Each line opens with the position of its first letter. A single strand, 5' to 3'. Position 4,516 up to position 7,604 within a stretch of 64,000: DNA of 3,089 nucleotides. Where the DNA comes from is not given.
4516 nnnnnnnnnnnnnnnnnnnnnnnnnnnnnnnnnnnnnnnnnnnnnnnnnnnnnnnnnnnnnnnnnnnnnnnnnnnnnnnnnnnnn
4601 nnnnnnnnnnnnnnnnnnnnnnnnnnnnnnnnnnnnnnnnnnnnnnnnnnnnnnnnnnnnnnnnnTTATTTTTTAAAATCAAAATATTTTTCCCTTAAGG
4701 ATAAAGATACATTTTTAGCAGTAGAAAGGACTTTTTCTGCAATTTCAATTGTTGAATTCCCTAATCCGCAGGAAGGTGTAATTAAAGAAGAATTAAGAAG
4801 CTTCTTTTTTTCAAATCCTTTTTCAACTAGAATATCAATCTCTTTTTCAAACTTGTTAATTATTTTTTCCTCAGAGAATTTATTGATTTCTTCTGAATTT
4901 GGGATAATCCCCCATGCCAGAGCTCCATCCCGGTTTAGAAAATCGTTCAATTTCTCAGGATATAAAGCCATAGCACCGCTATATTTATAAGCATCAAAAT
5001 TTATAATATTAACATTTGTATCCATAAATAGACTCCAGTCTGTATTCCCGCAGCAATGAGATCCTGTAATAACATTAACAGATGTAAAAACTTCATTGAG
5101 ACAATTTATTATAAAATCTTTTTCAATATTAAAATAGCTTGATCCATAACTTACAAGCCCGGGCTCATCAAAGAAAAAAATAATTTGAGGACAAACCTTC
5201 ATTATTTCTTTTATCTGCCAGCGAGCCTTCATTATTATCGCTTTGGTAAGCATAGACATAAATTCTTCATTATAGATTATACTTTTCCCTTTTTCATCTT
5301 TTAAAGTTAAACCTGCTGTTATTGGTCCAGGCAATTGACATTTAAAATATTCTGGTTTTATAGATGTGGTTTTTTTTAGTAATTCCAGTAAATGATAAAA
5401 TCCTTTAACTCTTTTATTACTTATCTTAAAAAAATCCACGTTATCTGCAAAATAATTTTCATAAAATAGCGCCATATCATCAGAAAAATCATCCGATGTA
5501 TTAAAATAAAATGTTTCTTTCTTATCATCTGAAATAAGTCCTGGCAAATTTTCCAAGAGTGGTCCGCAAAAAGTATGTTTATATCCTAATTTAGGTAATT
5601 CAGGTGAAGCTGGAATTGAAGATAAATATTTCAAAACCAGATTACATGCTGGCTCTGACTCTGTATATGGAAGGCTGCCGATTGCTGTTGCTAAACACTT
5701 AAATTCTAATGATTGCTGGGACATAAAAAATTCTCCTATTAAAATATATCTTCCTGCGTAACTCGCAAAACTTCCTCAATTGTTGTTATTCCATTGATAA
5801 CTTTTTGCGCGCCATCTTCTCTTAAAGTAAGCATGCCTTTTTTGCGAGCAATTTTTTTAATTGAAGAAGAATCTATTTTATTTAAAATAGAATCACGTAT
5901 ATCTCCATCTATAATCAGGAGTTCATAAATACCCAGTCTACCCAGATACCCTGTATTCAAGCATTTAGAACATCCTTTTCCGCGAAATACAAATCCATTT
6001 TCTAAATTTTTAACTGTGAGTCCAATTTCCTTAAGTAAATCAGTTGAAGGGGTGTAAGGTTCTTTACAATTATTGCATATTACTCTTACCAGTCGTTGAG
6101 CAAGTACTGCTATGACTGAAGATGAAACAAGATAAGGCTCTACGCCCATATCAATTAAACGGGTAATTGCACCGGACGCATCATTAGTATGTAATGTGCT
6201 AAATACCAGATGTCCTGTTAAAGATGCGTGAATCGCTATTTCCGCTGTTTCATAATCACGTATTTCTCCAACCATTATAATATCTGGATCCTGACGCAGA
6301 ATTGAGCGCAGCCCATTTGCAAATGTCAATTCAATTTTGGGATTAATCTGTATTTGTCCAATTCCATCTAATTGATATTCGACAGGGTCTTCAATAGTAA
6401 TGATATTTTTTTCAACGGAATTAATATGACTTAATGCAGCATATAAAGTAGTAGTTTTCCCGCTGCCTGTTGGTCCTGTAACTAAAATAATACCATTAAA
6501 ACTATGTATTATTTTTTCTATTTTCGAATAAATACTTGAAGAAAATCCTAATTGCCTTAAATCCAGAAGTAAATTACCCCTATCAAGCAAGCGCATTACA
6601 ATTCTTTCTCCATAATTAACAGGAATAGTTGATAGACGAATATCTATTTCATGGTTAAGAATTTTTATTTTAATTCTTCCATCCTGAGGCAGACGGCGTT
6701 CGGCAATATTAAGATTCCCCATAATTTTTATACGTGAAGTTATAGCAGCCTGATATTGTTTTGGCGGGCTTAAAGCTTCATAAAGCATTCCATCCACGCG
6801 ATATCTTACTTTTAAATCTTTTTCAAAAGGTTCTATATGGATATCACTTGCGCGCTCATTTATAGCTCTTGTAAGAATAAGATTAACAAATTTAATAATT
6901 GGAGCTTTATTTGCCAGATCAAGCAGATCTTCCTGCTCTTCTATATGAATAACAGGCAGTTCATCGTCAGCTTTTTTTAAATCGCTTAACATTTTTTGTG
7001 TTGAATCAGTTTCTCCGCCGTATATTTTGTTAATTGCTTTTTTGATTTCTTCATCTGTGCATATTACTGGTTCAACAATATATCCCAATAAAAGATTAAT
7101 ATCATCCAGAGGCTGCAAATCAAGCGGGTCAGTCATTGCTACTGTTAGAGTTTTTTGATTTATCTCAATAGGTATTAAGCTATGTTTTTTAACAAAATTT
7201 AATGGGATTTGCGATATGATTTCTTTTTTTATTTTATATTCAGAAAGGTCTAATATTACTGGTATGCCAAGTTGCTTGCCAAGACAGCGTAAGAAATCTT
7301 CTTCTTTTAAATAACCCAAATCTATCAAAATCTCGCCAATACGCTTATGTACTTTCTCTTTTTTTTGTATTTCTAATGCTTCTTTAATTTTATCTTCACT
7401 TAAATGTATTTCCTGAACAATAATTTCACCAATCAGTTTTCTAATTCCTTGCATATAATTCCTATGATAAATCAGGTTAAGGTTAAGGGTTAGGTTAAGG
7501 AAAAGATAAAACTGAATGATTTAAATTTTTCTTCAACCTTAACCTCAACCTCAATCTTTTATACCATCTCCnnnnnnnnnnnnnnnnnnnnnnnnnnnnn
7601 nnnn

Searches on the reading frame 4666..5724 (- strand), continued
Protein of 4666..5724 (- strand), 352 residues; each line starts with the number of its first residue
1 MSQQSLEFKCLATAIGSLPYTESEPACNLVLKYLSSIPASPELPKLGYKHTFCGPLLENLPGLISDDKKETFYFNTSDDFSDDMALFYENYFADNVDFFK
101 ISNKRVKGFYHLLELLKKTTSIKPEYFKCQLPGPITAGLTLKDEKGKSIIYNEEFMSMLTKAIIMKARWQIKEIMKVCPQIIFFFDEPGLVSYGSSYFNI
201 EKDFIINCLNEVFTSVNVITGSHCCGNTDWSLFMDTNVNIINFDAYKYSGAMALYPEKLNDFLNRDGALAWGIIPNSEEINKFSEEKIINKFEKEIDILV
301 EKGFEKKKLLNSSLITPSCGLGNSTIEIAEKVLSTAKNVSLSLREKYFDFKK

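Call 107: search_protein_families(library=pfam, proteins=[L048:8545-9831:+, L048:11073-12524:+, L062:8962-9837:+, L064:9106-9969:+, L069:9109-9981:+, L100:8880-9746:+, L115:9075-9983:+, L062:10930-12201:+, L124:9097-9840:+, L086:11053-11955:+], max_evalue=0.0001)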
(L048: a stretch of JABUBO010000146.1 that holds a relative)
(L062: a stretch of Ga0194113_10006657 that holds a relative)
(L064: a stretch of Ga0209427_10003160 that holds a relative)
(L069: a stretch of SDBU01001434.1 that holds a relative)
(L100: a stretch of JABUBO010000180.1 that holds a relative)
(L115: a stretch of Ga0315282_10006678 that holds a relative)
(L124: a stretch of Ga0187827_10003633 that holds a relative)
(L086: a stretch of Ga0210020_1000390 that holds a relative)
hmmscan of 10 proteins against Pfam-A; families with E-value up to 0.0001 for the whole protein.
L048:8545-9831:+ (428 aa): 6 families
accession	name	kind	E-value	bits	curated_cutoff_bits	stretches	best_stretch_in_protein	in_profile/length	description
PF03737.21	RraA-like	-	1.1e-48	165.7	24.5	1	238-383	2-152/152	Aldolase/RraA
PF00215.30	OMPdecase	-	7e-34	118.1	27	1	4-204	2-220/221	Orotidine 5'-phosphate decarboxylase / HUMPS family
PF00977.27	His_biosynth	-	6.7e-07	29.4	23.6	1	117-252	29-176/228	Histidine biosynthesis protein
PF02581.23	TMP-TENI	-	1.2e-06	28.5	27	1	121-192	106-180/180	Thiamine monophosphate synthase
PF04131.20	NanE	-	1.2e-05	25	27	1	72-197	56-181/192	Putative N-acetylmannosamine-6-phosphate epimerase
PF01070.24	FMN_dh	-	6.4e-05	22.6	24.9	1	122-216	183-273/350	FMN-dependent dehydrogenase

L048:11073-12524:+ (483 aa): 2 families
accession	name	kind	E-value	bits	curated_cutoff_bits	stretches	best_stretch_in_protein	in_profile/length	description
PF00425.24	Chorismate_bind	-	1.2e-95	320.4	27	1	208-460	3-257/257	chorismate binding enzyme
PF04715.19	Anth_synt_I_N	-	1.3e-37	129.6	23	1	19-154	4-140/140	Anthranilate synthase component I, N terminal region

L062:8962-9837:+ (291 aa): 1 family
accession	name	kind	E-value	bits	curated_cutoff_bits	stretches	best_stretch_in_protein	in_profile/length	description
PF01048.26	PNP_UDP_1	-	1.4e-46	159.3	25.1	1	5-235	1-219/233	Phosphorylase superfamily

L064:9106-9969:+ (287 aa): 1 family
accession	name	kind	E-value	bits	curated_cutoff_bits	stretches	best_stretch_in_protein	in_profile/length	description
PF01048.26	PNP_UDP_1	-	6.3e-49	166.9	25.1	1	5-241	1-229/233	Phosphorylase superfamily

L069:9109-9981:+ (290 aa): 1 family
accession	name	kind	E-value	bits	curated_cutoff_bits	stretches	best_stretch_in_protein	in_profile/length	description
PF01048.26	PNP_UDP_1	-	2.5e-50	171.5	25.1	1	5-241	1-229/233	Phosphorylase superfamily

L100:8880-9746:+ (288 aa): 1 family
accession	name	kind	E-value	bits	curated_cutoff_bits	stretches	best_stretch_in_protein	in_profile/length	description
PF01048.26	PNP_UDP_1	-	1e-44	153.1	25.1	1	5-241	1-229/233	Phosphorylase superfamily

L115:9075-9983:+ (302 aa): 1 family
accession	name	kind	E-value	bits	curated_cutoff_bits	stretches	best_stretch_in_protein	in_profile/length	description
PF01048.26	PNP_UDP_1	-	1.1e-48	166.2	25.1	1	16-252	1-229/233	Phosphorylase superfamily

L062:10930-12201:+ (423 aa): 3 families
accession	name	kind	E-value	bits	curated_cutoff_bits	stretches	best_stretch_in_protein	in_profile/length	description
PF22691.2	Thiolase_C_1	-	1.8e-44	151.4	28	1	281-422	7-144/144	Thiolase C-terminal domain-like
PF00108.29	Thiolase_N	-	4.8e-26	92.1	26.4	1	12-260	1-260/260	Thiolase, N-terminal domain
PF02803.24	Thiolase_C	-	1.7e-10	41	27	1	297-393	26-104/123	Thiolase, C-terminal domain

L124:9097-9840:+ (247 aa): 1 family
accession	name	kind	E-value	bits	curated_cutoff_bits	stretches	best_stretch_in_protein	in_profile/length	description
PF02511.20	Thy1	-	3.7e-73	245.8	24.8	1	10-212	2-190/191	Thymidylate synthase complementing protein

L086:11053-11955:+ (300 aa): 7 families
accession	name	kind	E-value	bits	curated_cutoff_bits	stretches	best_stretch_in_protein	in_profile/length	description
PF04321.23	RmlD_sub_bind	-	1.8e-58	198.3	27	1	7-293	2-281/287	RmlD substrate binding domain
PF01370.27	Epimerase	-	5.5e-34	118.1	20.9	1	8-226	1-240/240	NAD dependent epimerase/dehydratase family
PF16363.11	GDP_Man_Dehyd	-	4.6e-14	53.1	27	1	9-153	1-167/332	GDP-mannose 4,6 dehydratase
PF01073.25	3Beta_HSD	-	2.9e-13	49.9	22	1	9-152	1-159/280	3-beta hydroxysteroid dehydrogenase/isomerase family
PF07993.18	NAD_binding_4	-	6.3e-12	45.6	20.1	1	65-175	87-211/258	Male sterility protein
PF02719.21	Polysacc_synt_2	-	4.1e-09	36.5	20.2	1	50-117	61-129/293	Polysaccharide biosynthesis protein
PF13460.12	NAD_binding_10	-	8.6e-09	35.9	27.2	1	12-164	1-145/184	NAD(P)H-binding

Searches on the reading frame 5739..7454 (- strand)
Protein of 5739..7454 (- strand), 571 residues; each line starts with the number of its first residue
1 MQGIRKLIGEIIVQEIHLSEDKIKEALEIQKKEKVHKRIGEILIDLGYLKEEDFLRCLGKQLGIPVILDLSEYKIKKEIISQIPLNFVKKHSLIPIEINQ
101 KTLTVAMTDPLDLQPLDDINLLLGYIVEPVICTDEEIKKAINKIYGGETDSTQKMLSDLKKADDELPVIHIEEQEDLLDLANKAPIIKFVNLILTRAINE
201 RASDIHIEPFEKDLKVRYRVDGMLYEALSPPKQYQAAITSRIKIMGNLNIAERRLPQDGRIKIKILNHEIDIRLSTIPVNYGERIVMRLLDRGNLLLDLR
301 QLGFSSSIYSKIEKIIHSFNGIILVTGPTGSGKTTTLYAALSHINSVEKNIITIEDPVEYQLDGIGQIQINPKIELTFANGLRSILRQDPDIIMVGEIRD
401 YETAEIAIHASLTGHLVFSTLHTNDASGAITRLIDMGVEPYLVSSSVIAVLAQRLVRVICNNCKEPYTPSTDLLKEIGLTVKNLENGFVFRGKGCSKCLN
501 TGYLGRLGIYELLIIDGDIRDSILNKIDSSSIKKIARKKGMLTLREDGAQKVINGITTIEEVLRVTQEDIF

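Call 6: search_protein_families(library=pfam, proteins=[window:5739-7454:-], max_evalue=0.01)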
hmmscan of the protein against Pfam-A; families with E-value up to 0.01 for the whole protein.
window:5739-7454:- (571 aa): 8 families
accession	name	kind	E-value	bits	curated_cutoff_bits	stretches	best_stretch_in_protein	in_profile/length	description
PF00437.27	T2SSE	-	1.8e-143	478.1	24.9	1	181-564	3-370/370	Type II/IV secretion system protein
PF05157.20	MshEN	-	1.1e-21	77.1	23.1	1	62-149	1-88/90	MshEN domain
PF13401.12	AAA_22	-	0.00035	21.3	27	1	320-360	5-45/130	AAA domain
PF25199.1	nSTAND_NTPase5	-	0.00094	19.5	34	1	321-357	42-79/145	Novel STAND NTPase 5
PF13604.12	AAA_30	-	0.0055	16.9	27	0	312-351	10-49/191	AAA domain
PF13555.12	AAA_29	-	0.0057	16.8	27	0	316-339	18-41/61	P-loop containing region of AAA domain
PF20720.3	nSTAND3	-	0.0059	16.8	27.2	0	309-358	7-55/155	Novel STAND NTPase 3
PF13191.12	AAA_16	-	0.007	17.3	32.6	0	320-346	24-50/167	AAA ATPase domain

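Call 22: search_protein_families(library=ncbifam, proteins=[window:5739-7454:-], max_evalue=0.01)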
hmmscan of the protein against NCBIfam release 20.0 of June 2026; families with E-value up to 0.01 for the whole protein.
window:5739-7454:- (571 aa): 24 families
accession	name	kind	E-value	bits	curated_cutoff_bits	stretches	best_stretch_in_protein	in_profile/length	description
TIGR02533.1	type_II_gspE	equivalog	1e-214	713.7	630.25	1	81-566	2-486/486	type II secretion system ATPase GspE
TIGR02538.1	type_IV_pilB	equivalog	1.5e-192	641.1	675.65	1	8-567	2-563/564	type IV-A pilus assembly ATPase PilB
NF053534.1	T4PilAsmATPsTfpB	equivalog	2.2e-153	511.8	850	1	54-566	68-582/584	type IV pilus assembly ATPase TfpB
NF007755.0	PRK10436.1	equivalog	1.6e-141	472.1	617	1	87-566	13-459/465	type II secretion system protein GspE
NF041000.1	ATPase_ComGA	equivalog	5.3e-80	268.2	300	1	193-457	3-266/267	competence type IV pilus ATPase ComGA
TIGR01420.1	pilT_fam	subfamily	2.7e-53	181.4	319.1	1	193-457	5-269/343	PilT/PilU family type 4a pilus ATPase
TIGR02525.1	plasmid_TraJ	equivalog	2.6e-27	95.7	368.3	1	298-436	131-272/372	plasmid transfer ATPase TraJ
TIGR02524.1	dot_icm_DotB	equivalog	5.3e-23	81.8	463.3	1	311-435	125-258/358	Dot/Icm type IV secretion system ATPase DotB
TIGR02782.1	TrbB_P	equivalog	5.4e-18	65.3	304.55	1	309-461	126-277/303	P-type conjugative transfer ATPase TrbB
NF058587.1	archaellum_moto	equivalog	1.1e-17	64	550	1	322-438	277-398/527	archaellum flagellar ATPase motor FlaI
NF010469.0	PRK13894.1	subfamily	2.4e-15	56.7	508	1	312-464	142-294/320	conjugal transfer ATPase TrbB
TIGR02788.1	VirB11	equivalog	1e-14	54.3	249.95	1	313-438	138-267/308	P-type DNA transfer ATPase VirB11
TIGR03819.1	heli_sec_ATPase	hypoth_equivalog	8.4e-14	51.5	373.15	1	281-456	138-320/340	TadA family conjugal transfer-associated ATPase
NF008411.1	PRK11234.1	equivalog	1.2e-13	50.3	1170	1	6-162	482-636/723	cyclic di-3',5'-guanylate-activated glycosyltransferase NfrB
NF012033.0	PRK15489.1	equivalog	1.4e-12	46.7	537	1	4-154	489-636/703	glycosyl transferase family protein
NF053729.1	c-di-GMP_motif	domain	2.8e-12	46.2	38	1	8-61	2-53/53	cyclic di-GMP-binding domain-containing protein, MshE-related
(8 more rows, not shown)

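Call 80: find_homologous_proteins(query=window:5739-7454:-, max_evalue=1e-100)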
Query window:5739-7454:- (571 aa): 7999 proteins with E <= 1e-100 among 8000 candidates; the best 120 are listed.
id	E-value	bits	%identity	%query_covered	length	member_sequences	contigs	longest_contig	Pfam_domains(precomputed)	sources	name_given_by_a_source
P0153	0.0e+0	1233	100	100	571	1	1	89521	PF05157.21,PF00437.27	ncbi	-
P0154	4.2e-295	998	80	100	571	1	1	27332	PF05157.21,PF00437.27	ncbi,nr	ncbi:type II secretion system ATPase GspE [Candidatus Poribacteria bacterium]|nr:type II secretion s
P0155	1.1e-287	973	79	100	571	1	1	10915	PF05157.21,PF00437.27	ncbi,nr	ncbi:MAG: type II secretion system ATPase GspE [Candidatus Firestonebacteria bacterium]|nr:type II s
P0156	3.5e-217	740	60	99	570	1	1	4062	PF05157.21,PF00437.27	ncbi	-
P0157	7.0e-217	739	61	99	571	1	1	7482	PF05157.21,PF00437.27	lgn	-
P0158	9.0e-217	739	61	100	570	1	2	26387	PF05157.21,PF00437.27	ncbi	-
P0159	2.5e-216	738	61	99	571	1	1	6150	PF05157.21,PF00437.27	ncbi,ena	-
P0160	6.1e-216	736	61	100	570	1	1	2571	PF05157.21,PF00437.27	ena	-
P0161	2.0e-215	735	60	100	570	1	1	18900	PF05157.21,PF00437.27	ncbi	-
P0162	2.1e-215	735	61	100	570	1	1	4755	PF05157.21,PF00437.27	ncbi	-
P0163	7.6e-215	733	60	100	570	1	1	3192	PF05157.21,PF00437.27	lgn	-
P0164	1.2e-214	732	60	99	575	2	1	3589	PF05157.21,PF00437.27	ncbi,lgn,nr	ncbi:MAG TPA: type II secretion system protein GspE [Proteobacteria bacterium]|nr:type II secretion 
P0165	1.2e-214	732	60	99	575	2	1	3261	PF05157.21,PF00437.27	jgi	-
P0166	1.5e-214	732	61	98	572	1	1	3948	PF05157.21,PF00437.27,PF25199.2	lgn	-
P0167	6.6e-214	730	60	99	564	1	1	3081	PF05157.21,PF00437.27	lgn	-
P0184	4.0e-211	720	61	94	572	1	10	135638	PF05157.21,PF00437.27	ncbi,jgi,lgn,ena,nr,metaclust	ncbi:MAG: type II secretion system ATPase GspE [Candidatus Euphemobacter frigidus]|nr:type II secret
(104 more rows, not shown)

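Call 81: find_encoding_contigs(protein=P0155, flank=10000, max_places=2)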
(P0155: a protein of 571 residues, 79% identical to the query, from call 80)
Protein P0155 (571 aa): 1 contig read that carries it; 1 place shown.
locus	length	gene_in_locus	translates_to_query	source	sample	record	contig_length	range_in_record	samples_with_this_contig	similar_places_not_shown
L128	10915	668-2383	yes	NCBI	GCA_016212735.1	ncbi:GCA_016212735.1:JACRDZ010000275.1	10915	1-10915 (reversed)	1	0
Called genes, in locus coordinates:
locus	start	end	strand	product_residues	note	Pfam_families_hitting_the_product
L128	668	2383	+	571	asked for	PF05157:MshEN, PF00437:T2SSE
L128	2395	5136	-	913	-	-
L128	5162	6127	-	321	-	PF03544:TonB_C (faint)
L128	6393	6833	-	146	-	PF02472:ExbD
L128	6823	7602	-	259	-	PF01618:MotA_ExbB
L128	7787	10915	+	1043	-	PF00069:Pkinase, PF03109:ABC1 (weak), PF07714:PK_Tyr_Ser-Thr, PF00069:Pkinase, PF07714:PK_Tyr_Ser-Thr, PF13191:AAA_16, PF13424:TPR_12 (faint)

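Call 82: find_encoding_contigs(protein=P0184, flank=10000, max_places=1)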
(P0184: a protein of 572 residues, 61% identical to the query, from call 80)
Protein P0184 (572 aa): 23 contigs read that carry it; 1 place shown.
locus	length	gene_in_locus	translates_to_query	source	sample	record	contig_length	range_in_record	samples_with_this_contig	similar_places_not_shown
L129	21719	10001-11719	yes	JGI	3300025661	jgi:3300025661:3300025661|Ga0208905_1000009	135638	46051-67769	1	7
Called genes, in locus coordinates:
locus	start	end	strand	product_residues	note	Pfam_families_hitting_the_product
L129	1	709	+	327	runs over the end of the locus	PF09754:PAC2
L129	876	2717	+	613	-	-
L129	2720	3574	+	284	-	PF04205:FMN_bind, PF00160:Pro_isomerase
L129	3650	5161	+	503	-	PF00413:Peptidase_M10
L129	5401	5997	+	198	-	PF07638:Sigma70_ECF (faint), PF04542:Sigma70_r2, PF08281:Sigma70_r4_2, PF04545:Sigma70_r4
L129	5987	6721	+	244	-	-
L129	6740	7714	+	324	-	PF11356:T2SSC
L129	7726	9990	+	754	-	PF21305:type_II_gspD_N0, PF03958:Secretin_N, PF00263:Secretin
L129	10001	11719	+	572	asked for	PF05157:MshEN, PF00437:T2SSE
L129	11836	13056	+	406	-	PF28597:T2SSF_N, PF00482:T2SSF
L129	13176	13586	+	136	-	PF07963:N_methyl, PF08334:T2SSG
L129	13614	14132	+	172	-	PF12019:GspH (weak)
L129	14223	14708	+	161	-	PF07963:N_methyl (weak)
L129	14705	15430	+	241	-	PF07963:N_methyl (weak), PF11612:T2SSJ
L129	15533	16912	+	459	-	-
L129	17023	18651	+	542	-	PF11104:PilM_2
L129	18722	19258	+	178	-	-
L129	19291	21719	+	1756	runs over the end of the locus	PF00400:WD40 (faint), PF23381:Beta-prop_IFT122_1st, PF25174:Beta-prop_THOC3, PF25175:Beta-prop_WDR5 (weak), PF25173:Beta-prop_WDR3_1st, PF25175:Beta-prop_WDR5, PF25173:Beta-prop_WDR3_1st (weak), PF00932:LTD, +9 more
